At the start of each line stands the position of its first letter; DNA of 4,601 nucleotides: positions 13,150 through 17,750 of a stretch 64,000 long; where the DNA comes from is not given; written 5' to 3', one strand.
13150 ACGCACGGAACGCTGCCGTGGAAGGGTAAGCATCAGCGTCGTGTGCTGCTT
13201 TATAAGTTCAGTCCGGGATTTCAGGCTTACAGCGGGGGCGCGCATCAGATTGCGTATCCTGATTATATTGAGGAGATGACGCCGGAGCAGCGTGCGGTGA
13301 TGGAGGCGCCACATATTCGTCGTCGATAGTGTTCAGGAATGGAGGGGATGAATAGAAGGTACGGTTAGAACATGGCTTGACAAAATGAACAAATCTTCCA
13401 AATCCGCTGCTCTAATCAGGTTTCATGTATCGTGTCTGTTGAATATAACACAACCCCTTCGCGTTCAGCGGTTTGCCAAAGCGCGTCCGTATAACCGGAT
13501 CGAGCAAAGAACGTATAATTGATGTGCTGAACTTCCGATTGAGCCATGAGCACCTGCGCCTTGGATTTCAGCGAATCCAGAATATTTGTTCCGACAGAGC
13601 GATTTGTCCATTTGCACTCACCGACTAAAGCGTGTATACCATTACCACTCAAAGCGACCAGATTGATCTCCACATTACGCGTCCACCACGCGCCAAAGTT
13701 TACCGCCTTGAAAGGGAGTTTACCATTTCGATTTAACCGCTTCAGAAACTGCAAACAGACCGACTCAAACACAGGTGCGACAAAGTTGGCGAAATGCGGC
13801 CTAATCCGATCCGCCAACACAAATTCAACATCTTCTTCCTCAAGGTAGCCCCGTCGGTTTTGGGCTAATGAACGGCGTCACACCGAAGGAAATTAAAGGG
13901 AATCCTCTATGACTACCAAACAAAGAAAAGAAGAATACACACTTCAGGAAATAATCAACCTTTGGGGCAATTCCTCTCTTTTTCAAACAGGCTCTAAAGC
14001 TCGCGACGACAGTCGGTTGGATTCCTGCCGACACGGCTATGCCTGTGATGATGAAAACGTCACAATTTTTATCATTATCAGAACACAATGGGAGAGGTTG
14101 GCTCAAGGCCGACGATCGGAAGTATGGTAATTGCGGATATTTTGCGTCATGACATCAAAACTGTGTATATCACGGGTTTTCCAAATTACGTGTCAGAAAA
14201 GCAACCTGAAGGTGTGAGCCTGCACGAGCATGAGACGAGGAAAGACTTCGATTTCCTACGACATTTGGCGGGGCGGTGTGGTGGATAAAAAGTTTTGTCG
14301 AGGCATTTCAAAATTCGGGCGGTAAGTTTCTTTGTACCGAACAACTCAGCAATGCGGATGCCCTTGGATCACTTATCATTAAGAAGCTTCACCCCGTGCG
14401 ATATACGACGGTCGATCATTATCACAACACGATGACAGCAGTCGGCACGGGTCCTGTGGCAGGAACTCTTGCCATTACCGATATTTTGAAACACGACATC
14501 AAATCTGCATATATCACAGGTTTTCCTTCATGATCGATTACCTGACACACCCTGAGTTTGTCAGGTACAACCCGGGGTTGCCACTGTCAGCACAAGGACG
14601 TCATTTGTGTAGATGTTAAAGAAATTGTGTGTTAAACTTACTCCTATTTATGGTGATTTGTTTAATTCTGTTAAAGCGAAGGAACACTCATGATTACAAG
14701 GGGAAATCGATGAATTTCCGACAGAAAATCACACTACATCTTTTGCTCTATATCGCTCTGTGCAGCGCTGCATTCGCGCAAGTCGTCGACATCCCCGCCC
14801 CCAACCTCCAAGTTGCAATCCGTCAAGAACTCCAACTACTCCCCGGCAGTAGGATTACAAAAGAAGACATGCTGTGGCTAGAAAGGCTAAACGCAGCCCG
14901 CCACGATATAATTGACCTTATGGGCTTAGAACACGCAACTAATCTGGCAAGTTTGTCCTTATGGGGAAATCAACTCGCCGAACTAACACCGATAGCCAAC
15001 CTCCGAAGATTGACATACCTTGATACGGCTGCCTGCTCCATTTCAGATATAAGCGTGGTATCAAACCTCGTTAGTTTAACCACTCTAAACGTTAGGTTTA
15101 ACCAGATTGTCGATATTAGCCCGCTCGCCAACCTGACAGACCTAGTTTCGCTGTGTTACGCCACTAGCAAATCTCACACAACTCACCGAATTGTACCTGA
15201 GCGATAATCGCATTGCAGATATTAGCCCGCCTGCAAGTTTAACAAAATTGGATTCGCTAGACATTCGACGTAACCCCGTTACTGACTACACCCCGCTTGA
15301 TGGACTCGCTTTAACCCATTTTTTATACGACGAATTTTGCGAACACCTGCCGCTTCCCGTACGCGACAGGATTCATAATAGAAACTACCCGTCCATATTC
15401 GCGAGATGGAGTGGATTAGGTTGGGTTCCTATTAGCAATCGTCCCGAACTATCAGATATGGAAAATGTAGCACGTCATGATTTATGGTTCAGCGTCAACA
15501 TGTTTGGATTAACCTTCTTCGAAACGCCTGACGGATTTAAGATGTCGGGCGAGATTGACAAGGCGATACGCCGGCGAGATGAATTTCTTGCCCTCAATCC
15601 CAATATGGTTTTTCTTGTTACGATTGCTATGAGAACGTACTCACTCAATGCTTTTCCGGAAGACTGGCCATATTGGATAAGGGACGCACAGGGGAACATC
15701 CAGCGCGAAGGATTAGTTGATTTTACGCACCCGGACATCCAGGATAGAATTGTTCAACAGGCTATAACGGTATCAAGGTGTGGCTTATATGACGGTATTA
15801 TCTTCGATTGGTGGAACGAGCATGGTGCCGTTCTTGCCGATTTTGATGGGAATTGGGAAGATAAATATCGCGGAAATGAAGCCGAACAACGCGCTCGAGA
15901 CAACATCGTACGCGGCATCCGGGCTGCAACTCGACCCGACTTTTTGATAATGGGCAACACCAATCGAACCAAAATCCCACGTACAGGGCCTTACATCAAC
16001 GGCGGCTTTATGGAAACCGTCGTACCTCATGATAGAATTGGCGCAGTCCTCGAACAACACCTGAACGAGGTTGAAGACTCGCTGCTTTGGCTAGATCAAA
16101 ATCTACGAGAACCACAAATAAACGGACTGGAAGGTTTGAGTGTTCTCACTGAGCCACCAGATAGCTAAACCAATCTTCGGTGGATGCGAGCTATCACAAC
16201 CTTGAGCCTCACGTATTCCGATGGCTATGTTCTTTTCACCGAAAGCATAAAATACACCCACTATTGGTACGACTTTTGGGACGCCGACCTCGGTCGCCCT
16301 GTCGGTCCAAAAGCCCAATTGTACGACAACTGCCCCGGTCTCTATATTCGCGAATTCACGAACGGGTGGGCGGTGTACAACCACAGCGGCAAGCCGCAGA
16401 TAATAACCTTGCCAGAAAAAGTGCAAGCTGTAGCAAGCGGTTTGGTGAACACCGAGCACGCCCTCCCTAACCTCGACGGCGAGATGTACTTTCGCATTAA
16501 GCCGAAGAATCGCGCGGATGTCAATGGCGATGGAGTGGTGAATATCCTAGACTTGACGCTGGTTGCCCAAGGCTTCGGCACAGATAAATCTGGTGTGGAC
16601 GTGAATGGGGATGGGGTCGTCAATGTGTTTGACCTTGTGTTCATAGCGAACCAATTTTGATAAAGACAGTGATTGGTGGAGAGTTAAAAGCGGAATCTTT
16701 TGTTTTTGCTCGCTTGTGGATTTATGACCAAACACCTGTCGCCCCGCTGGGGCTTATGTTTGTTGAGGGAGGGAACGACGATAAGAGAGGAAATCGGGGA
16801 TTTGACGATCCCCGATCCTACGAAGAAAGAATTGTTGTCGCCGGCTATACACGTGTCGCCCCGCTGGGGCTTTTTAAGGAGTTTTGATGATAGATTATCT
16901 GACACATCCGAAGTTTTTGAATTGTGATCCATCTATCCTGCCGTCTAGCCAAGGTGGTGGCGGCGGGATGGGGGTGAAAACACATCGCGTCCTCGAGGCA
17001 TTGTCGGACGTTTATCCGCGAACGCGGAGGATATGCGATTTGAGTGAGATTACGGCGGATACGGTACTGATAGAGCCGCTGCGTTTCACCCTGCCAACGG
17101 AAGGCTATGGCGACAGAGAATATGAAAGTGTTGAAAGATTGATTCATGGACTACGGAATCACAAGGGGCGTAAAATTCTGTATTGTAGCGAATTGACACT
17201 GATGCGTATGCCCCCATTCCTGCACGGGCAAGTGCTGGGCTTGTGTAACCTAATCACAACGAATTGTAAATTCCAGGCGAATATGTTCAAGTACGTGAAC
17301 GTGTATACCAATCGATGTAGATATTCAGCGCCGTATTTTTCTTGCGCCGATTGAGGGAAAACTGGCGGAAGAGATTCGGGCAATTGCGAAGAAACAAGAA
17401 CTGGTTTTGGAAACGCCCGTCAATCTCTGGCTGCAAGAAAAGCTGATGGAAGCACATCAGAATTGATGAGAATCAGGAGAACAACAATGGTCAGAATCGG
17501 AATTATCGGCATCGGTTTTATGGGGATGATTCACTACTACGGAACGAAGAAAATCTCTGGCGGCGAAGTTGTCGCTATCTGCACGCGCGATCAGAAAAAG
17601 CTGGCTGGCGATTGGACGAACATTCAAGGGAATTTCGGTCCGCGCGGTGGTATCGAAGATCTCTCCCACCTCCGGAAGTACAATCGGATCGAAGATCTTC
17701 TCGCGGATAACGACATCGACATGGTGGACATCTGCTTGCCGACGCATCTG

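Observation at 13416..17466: Cluster of small paralogous ORFs, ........(E/K)F N-terminal motif and repeated hairpin elements around a decaying LRR-dockerin gene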

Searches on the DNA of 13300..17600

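Call 65: search_rna_families(source=window, start=13300, end=17600, threshold=evalue, max_evalue=1)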
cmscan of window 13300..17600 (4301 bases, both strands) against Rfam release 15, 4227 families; matches with E-value up to 1: 0.
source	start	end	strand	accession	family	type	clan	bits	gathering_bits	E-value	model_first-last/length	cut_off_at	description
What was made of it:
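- Tried and rejected: Rfam has no family in 13300-17600 (call 65).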

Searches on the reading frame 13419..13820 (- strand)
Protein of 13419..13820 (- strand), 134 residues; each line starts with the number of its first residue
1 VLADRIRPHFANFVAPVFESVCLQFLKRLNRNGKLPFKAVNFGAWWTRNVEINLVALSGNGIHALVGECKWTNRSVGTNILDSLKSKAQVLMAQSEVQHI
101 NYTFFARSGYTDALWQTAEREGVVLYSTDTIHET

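Call 7: search_protein_families(library=pfam, max_evalue=1, proteins=[window:13419-13820:-])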
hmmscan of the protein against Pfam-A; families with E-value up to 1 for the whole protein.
seq(134 aa): 1 family
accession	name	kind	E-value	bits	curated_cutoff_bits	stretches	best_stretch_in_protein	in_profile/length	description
PF03008.20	DUF234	-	3e-21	76.1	22.5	1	3-75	21-93/100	Archaea bacterial proteins of unknown function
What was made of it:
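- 13416..13820 (-): C-terminal fragment (134 aa) of a DUF234-containing ATPase-type gene. The N-terminal part is missing. It marks the left edge of the fragment island. Profile positions 21-93 match residues 3-75, so the ORF begins inside the domain (call 7).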

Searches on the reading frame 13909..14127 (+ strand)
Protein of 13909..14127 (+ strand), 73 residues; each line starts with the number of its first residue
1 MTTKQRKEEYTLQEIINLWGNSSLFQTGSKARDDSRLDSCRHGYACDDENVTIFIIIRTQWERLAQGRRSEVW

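Call 7: search_protein_families(library=pfam, max_evalue=1, proteins=[window:13909-14127:+])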
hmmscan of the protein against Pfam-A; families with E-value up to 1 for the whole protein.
seq(73 aa): 0 families

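Call 55: search_protein_families(library=padloc, max_evalue=0.1, proteins=[window:13909-14127:+])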
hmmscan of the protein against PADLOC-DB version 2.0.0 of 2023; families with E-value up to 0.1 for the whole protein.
seq(73 aa): 0 families

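Call 56: search_protein_families(library=ncbifam, max_evalue=0.1, proteins=[window:13909-14127:+])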
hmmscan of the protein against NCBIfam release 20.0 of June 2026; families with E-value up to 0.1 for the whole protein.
seq(73 aa): 0 families

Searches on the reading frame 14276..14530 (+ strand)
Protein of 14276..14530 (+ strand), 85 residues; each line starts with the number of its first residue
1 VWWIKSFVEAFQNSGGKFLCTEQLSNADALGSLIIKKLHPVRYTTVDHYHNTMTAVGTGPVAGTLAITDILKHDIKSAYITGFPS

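Call 7: search_protein_families(library=pfam, max_evalue=1, proteins=[window:14276-14530:+])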
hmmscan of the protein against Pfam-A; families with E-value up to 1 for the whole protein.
seq(85 aa): 0 families

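Call 8: find_homologous_proteins(query=window:14276-14530:+, max_evalue=0.01)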
Query seq(85 aa) (85 aa): 1 proteins with E <= 0.01 among 1 candidates.
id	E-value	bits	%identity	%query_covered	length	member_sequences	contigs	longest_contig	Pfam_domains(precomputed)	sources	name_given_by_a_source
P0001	4.7e-51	188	100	100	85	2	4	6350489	-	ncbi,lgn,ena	-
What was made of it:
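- No homologue of the 85-aa form exists outside this strain cluster (call 8).
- Tried and rejected: The word-indexed homology search with the 85-aa ORF found only itself (call 8).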

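Call 55: search_protein_families(library=padloc, max_evalue=0.1, proteins=[window:14276-14530:+])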
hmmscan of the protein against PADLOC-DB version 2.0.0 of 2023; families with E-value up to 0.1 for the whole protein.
seq(85 aa): 0 families

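Call 56: search_protein_families(library=ncbifam, max_evalue=0.1, proteins=[window:14276-14530:+])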
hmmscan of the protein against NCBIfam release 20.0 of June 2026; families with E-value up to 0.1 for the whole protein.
seq(85 aa): 0 families

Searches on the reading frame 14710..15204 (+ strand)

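Call 7: search_protein_families(library=pfam, max_evalue=1, proteins=[window:14710-15204:+])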
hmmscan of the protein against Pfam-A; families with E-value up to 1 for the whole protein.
seq(165 aa): 7 families
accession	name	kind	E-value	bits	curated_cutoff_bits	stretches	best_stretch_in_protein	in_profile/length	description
PF12799.13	LRR_4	-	3.4e-12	46.6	27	2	77-117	1-42/44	Leucine Rich repeats (2 copies)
PF23598.1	LRR_14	-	0.00058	19.1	40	1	68-153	38-124/353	Leucine-rich repeat region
PF13855.12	LRR_8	-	0.00059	20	27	1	77-133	1-61/61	Leucine rich repeat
PF00560.39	LRR_1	-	0.0023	18.1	20.6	0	122-138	1-17/23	Leucine Rich Repeat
PF14580.12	LRR_9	-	0.014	15.4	30.5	0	116-151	86-121/175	Leucine-rich repeat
PF23952.1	LRR_EndoS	-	0.015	15.9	27.9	1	59-136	27-97/116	Endo-beta-N-acetylglucosaminidase EndoS LRR domain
PF13516.12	LRR_6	-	0.3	11.7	23.4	0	122-133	4-15/24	Leucine Rich repeat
